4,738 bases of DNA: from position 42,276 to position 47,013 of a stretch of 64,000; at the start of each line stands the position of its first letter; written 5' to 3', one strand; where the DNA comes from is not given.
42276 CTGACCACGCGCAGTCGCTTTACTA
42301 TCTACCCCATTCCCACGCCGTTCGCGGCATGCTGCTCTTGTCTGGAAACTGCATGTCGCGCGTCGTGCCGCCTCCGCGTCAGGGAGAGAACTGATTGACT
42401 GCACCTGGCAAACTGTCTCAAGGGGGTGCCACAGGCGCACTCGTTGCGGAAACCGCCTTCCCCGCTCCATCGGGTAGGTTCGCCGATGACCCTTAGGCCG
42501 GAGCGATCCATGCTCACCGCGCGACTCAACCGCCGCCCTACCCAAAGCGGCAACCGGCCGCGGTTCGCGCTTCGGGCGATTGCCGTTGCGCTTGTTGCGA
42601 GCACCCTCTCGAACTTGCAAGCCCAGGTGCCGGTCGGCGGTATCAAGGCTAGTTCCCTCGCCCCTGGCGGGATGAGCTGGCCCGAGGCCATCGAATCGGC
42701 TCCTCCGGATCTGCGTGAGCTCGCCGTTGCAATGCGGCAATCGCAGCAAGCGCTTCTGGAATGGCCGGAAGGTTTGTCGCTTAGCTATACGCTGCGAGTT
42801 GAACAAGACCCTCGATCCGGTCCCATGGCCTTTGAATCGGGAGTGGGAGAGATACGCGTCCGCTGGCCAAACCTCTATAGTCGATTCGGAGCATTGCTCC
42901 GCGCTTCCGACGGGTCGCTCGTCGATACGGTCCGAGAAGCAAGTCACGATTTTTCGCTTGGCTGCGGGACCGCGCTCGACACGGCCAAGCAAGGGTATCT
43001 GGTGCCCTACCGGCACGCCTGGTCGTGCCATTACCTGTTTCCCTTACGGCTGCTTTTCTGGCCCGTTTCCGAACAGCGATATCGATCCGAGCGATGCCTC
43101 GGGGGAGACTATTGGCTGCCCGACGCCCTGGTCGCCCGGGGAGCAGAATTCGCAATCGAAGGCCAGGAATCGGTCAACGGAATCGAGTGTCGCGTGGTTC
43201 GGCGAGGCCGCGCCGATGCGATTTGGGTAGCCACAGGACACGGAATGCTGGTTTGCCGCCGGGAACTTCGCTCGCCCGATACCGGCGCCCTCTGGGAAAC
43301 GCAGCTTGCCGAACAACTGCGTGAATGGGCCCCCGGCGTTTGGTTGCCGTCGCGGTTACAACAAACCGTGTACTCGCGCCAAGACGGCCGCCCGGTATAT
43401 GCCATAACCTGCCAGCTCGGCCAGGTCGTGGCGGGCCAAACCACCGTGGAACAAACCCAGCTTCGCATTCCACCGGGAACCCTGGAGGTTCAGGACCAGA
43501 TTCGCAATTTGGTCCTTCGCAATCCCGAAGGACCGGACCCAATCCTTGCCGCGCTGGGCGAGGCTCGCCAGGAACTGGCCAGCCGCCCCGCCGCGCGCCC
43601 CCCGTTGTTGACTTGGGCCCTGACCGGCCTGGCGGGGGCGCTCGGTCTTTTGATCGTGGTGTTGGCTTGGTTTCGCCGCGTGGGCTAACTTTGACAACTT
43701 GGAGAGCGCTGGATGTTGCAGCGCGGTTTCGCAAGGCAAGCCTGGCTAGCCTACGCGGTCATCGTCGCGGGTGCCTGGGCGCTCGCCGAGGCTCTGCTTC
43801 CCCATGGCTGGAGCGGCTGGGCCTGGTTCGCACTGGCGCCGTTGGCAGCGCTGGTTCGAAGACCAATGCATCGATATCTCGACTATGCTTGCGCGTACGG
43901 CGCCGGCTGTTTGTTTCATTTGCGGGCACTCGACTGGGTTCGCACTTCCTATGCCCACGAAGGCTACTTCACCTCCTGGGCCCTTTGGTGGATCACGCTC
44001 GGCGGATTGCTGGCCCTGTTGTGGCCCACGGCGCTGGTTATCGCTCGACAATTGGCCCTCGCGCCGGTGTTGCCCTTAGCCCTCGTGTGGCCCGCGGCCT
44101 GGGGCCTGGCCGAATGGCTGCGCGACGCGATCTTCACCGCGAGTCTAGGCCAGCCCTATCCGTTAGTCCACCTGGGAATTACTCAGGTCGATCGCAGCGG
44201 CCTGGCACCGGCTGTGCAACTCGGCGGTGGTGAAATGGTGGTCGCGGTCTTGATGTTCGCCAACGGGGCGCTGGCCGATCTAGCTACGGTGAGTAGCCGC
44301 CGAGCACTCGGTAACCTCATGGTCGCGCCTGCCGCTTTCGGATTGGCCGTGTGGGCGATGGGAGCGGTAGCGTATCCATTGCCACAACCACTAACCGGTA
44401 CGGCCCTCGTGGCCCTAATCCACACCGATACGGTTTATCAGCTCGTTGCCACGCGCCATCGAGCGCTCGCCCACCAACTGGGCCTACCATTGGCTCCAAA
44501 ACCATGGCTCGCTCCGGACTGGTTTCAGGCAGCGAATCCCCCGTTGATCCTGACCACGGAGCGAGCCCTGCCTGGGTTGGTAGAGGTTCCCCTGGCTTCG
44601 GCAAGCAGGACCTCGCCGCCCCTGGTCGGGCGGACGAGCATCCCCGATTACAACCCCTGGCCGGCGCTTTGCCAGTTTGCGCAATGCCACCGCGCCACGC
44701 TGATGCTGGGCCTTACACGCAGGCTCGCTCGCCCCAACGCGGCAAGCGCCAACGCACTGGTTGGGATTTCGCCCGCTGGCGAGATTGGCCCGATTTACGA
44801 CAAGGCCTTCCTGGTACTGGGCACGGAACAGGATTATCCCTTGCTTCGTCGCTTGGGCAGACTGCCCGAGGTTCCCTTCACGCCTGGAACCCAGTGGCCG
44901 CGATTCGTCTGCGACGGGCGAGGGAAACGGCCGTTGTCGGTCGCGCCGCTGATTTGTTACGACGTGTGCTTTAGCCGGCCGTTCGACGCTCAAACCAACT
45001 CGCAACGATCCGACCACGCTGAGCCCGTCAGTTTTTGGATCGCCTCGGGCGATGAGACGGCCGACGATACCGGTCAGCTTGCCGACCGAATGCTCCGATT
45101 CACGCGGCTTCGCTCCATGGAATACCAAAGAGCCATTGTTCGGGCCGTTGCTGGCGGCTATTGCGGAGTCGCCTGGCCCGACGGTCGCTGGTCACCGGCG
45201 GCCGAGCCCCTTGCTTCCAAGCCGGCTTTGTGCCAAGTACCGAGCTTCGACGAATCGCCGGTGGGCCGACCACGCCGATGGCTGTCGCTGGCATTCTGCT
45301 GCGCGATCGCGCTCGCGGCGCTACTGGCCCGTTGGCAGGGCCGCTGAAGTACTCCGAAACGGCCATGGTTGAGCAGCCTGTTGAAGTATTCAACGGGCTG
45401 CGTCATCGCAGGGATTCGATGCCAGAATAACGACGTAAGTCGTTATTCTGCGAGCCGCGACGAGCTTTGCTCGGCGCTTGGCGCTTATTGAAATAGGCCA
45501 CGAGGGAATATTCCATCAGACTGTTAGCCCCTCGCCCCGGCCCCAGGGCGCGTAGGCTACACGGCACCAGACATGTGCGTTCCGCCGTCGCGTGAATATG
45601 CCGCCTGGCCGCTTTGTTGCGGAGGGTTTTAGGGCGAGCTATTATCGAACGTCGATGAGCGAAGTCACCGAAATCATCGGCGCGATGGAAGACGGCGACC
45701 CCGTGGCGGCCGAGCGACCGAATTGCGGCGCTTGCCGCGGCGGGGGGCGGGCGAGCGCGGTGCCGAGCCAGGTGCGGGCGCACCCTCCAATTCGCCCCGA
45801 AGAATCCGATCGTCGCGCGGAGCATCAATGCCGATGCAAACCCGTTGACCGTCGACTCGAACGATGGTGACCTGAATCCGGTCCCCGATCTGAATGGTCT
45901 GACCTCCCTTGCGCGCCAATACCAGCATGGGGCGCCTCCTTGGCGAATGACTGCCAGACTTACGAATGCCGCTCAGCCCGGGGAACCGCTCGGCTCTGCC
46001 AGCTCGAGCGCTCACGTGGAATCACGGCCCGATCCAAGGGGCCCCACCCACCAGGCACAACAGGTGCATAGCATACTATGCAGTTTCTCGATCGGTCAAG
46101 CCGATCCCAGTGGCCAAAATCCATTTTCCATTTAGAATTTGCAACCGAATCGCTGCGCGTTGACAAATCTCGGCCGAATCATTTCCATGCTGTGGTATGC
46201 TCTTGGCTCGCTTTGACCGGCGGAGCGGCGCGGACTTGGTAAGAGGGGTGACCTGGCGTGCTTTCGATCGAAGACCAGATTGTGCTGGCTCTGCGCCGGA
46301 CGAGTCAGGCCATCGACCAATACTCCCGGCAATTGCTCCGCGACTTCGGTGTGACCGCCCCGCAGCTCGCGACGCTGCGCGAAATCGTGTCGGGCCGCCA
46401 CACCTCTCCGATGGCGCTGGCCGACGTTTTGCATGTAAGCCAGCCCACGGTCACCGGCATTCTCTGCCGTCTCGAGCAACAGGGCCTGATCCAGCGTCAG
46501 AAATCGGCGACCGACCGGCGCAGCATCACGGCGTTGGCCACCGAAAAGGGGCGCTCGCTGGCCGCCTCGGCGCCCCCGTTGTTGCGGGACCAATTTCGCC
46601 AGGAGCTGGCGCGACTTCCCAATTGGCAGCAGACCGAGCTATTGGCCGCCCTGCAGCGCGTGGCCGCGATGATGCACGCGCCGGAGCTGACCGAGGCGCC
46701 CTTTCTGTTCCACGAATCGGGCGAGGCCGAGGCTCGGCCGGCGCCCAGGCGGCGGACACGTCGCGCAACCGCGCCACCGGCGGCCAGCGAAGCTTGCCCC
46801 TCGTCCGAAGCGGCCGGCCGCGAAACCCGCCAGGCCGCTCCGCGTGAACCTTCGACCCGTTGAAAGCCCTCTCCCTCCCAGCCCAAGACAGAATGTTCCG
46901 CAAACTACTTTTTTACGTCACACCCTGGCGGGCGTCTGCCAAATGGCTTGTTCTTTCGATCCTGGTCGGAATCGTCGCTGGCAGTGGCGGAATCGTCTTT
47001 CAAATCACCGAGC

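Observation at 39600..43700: Lower-GC island: 7-Cys small secreted protein + secreted C39-like Cys-peptidase + two membrane-anchored unknowns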

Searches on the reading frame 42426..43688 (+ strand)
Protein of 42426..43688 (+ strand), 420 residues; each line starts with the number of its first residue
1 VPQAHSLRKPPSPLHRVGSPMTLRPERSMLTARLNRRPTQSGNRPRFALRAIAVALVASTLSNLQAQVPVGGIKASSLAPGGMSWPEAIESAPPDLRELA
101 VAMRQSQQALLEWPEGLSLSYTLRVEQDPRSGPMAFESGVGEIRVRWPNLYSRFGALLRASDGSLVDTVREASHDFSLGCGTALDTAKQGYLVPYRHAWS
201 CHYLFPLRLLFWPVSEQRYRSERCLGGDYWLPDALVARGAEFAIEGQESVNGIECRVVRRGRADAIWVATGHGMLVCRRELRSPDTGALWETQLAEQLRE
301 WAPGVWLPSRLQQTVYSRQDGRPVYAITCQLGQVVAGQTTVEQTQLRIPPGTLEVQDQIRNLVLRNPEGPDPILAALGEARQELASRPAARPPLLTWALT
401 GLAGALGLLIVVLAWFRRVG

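Call 3: search_protein_families(library=pfam, proteins=[window:42426-43688:+], max_evalue=1)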
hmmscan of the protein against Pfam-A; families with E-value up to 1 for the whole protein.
window:42426-43688:+ (420 aa): 0 families

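Call 4: search_protein_families(library=ncbifam, proteins=[window:42426-43688:+], max_evalue=1)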
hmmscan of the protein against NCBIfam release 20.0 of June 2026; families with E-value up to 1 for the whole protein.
window:42426-43688:+ (420 aa): 1 family
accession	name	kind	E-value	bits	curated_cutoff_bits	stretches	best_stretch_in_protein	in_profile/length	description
NF011975.0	PRK15443.2-2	subfamily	0.14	12.1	196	1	314-362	17-61/139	diol dehydratase small subunit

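Call 15: find_homologous_proteins(query=window:42426-43688:+, max_evalue=0.01)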
Query window:42426-43688:+: 8000 candidates shared short words with the query, none scored E <= 0.01.
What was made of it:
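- Tried and rejected: A word-indexed search with D found nothing, not even D itself (call 15).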

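Call 48: search_protein_families(library=pfam, alignment_id=A4, max_evalue=5)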
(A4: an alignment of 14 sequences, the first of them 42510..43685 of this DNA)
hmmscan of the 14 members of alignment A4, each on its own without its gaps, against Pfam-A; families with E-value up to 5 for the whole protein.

A. member 1, window:42510-43685:+ (392 aa): 0 families

B. families by the number of members that match (of 14 scanned): 9 families
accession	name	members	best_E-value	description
PF06365.17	CD34_antigen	1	0.0096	CD34/Podocalyxin family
PF01717.24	Meth_synt_2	1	0.011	Cobalamin-independent synthase, Catalytic domain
PF22852.1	SoxE_N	1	0.029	Sulfocyanin, N-terminal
PF17131.11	LolA_like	1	0.05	Outer membrane lipoprotein-sorting protein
PF22792.1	DUF7012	1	0.084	Domain of unknown function (DUF7012)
PF15644.12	Gln_amidase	1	0.086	Papain fold toxin 1, glutamine deamidase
PF23581.1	DUF7135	1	0.15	Domain of unknown function (DUF7135)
PF02615.19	Ldh_2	1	0.22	Malate/L-lactate dehydrogenase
PF22521.2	HypF_C_2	1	0.32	Carbamoyltransferase, Kae1-like Domain, second subdomain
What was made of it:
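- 42510..43688 (+): Gene D: a LolA-superfamily-fold periplasmic protein with a signal peptide (residues 19-38) and a C-terminal TM anchor (residues 366-388, nt 43605-43673). An alternative GTG start lies at 42426. No Pfam hit for the window copy (call 48).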

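Call 49: search_solved_structures(query=A4, max_evalue=10, show_alignments=2)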
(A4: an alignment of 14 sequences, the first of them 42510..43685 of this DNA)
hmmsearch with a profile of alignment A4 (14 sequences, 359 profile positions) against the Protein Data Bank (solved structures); distinct sequences matched with E-value up to 10: 3.
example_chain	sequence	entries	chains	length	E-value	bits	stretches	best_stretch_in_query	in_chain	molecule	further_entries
9vjc_A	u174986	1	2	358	0.28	13.5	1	277-321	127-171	Protein adenylyltransferase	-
4nez_A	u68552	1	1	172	0.37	13.1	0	31-66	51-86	Engineered protein OR276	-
4ney_A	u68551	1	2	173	0.48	12.7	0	31-66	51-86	Engineered protein OR277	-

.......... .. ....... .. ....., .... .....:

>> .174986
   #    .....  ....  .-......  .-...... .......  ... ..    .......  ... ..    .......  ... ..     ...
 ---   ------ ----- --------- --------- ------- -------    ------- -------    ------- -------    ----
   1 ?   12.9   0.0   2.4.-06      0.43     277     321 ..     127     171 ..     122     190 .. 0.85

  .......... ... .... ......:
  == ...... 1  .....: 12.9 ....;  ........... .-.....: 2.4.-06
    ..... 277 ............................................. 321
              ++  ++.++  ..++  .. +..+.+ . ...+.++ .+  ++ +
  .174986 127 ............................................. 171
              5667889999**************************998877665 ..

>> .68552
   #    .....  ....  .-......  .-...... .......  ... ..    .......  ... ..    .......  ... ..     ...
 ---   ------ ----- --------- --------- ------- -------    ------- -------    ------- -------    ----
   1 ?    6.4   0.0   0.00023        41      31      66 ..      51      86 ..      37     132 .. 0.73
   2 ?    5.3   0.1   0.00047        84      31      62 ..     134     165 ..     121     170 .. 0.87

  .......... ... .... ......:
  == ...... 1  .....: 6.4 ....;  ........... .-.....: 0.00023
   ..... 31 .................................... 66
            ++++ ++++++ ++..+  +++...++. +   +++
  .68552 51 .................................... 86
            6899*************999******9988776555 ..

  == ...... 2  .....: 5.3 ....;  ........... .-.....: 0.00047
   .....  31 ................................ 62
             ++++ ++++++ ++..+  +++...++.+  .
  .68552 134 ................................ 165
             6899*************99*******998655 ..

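Call 61: predict_structure(alignment_id=A5)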
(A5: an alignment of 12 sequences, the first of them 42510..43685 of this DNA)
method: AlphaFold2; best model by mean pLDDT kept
length: 392 residues; sequences in the alignment: 12
mean_pLDDT: 72.1   pTM: 0.65
mean pLDDT of the five models: 72.1, 59.6, 56.4, 55.4, 55.2
residues with pLDDT >= 90: 81; 70-90: 167; 50-70: 68; < 50: 76
segments of 3 or more residues with pLDDT < 50: 1-52, 187-198
pLDDT, mean of each block of 10 residues (from residue 1): 31 38 46 36 35 66 87 88 85 89 70 90 85 74 80 73 62 65 53 39 79 90 95 91 92 85 91 86 89 87 89 86 71 60 53 51 60 86 83 55
secondary structure, 60 per line:
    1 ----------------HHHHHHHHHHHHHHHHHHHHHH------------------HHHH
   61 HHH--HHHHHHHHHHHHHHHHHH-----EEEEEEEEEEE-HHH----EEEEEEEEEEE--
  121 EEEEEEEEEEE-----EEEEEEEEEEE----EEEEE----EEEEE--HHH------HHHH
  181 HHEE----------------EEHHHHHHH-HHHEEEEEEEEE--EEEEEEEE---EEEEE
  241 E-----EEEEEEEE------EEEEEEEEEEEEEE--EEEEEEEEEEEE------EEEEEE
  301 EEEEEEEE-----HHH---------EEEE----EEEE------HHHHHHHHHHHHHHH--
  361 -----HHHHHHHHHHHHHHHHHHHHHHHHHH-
elements in order: H17-38 H57-63 H66-83 E89-99 E108-118 E121-131 E137-147 E152-156 E161-165 H177-182 H203-209 E214-222 E225-232 E236-241 E247-254 E261-274 E277-288 E295-308 E326-329 E334-337 H344-358 H366-391
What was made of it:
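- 42510..43688 (+): AF2 pLDDT 72.1, pTM 0.65 (call 61).
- The D model has only moderate confidence (pLDDT 72; the other four models scored 55-60) (call 61).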

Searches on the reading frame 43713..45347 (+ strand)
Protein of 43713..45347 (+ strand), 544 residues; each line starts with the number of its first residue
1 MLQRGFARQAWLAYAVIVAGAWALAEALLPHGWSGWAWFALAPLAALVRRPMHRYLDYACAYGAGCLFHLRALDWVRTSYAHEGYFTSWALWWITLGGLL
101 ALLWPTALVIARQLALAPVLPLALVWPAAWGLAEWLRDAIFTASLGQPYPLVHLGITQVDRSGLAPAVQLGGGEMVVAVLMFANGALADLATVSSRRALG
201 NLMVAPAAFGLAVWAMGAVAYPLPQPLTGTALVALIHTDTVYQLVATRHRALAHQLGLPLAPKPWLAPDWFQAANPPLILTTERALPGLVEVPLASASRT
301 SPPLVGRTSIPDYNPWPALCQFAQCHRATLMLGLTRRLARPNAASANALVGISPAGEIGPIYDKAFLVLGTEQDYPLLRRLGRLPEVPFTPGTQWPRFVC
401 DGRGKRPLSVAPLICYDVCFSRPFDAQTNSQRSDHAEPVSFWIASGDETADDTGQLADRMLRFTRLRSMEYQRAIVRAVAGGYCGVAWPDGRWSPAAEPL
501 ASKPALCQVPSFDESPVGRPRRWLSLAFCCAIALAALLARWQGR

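Call 3: search_protein_families(library=pfam, proteins=[window:43713-45347:+], max_evalue=1)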
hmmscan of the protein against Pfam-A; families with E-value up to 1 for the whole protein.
window:43713-45347:+ (544 aa): 1 family
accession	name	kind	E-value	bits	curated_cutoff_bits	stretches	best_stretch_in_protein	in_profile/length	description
PF20154.4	LNT_N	-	1.6e-08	35.4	27.1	1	24-185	5-158/159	Apolipoprotein N-acyltransferase N-terminal domain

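Call 4: search_protein_families(library=ncbifam, proteins=[window:43713-45347:+], max_evalue=1)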
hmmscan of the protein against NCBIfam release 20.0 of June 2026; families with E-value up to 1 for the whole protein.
window:43713-45347:+ (544 aa): 1 family
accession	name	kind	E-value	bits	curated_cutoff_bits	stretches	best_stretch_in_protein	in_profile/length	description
TIGR00546.1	lnt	equivalog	1.9e-19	70.1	132.9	1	68-492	5-394/395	apolipoprotein N-acyltransferase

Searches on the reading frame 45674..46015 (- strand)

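Call 95: search_protein_families(library=pfam, proteins=[window:45674-46015:-], max_evalue=0.0001)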
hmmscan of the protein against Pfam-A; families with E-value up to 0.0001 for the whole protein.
window:45674-46015:- (113 aa): 1 family
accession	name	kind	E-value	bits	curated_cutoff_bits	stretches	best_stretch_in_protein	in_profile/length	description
PF02599.21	CsrA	-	1.1e-17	64.2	27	1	30-76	1-47/53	Global regulator protein family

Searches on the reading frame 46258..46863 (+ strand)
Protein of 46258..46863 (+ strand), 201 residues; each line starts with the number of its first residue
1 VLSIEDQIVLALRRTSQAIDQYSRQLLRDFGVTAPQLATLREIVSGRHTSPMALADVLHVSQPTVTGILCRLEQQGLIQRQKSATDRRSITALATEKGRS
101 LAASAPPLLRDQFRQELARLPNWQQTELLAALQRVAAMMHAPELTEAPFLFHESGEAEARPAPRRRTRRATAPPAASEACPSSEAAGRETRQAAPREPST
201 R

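Call 95: search_protein_families(library=pfam, proteins=[window:46258-46863:+], max_evalue=0.0001)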
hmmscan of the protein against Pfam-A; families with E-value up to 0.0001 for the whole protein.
window:46258-46863:+ (201 aa): 4 families
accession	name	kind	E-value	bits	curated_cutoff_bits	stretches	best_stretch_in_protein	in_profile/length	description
PF01047.28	MarR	-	2.3e-13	50.3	24.6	1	33-90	2-59/59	MarR family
PF12802.13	MarR_2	-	1.1e-12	48.3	27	1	30-89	1-61/61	MarR family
PF22381.2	Staph_reg_Sar_Rot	-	1.3e-07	32.1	27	1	23-101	3-81/85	Transcriptional regulator SarA/Rot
PF13463.12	HTH_27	-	7.5e-06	26.6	22.2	1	33-98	2-68/68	Winged helix DNA-binding domain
